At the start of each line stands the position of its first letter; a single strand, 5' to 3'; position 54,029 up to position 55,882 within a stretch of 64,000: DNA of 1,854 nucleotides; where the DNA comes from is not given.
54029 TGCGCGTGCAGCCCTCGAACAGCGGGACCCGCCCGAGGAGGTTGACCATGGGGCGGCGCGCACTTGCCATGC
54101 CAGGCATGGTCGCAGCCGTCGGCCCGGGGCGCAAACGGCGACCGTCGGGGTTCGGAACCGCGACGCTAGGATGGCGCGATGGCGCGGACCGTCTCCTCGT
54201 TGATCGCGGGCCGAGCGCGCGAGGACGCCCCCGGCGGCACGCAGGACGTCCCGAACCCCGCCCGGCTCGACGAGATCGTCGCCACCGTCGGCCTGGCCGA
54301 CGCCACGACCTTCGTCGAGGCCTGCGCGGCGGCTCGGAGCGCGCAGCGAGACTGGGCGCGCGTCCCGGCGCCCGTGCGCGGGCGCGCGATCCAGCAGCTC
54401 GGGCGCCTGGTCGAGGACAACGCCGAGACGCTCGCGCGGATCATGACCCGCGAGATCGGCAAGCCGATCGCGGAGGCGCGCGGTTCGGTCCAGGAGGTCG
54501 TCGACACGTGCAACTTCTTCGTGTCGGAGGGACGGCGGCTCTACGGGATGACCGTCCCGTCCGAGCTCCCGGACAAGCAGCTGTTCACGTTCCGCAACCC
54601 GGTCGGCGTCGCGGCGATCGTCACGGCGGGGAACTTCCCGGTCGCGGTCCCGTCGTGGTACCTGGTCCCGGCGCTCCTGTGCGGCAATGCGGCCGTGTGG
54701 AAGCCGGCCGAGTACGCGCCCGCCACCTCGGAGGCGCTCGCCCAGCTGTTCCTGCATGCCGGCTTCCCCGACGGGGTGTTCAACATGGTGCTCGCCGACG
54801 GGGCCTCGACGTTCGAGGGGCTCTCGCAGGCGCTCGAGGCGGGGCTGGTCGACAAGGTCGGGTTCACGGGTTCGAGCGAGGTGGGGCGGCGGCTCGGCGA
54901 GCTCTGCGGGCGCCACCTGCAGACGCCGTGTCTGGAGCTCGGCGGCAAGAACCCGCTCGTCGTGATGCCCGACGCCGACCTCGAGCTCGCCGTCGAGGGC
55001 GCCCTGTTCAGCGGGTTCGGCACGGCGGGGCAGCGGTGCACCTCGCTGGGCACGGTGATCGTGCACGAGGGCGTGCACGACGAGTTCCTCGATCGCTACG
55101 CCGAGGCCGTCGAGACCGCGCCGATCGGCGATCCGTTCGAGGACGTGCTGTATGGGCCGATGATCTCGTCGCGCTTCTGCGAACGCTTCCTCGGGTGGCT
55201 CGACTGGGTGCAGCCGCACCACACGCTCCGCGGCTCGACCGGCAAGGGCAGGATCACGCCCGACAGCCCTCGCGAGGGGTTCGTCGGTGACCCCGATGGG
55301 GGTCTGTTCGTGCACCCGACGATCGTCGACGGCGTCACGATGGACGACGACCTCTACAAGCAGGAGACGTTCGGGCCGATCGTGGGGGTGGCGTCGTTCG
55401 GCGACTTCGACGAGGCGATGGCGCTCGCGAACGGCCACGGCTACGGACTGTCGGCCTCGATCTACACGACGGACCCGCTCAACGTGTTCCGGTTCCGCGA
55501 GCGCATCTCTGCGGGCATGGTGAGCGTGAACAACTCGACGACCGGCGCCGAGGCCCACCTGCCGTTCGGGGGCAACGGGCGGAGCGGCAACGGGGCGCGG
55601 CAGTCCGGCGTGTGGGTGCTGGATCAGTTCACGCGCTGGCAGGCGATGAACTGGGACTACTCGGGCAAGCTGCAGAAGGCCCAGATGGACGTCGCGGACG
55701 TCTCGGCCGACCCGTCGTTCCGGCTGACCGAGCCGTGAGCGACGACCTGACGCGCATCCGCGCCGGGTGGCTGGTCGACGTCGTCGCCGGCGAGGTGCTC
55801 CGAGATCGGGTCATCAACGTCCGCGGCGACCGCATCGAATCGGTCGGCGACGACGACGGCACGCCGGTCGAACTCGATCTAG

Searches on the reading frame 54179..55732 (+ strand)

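Call 23: search_protein_families(library=pfam, proteins=[window:54179-55732:+], max_evalue=0.001)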
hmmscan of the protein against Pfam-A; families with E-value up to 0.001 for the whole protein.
window:54179-55732:+ (518 aa): 1 family
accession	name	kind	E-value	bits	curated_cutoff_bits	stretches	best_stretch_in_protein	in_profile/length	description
PF00171.27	Aldedh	-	1.1e-131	440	23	1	20-488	7-459/461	Aldehyde dehydrogenase family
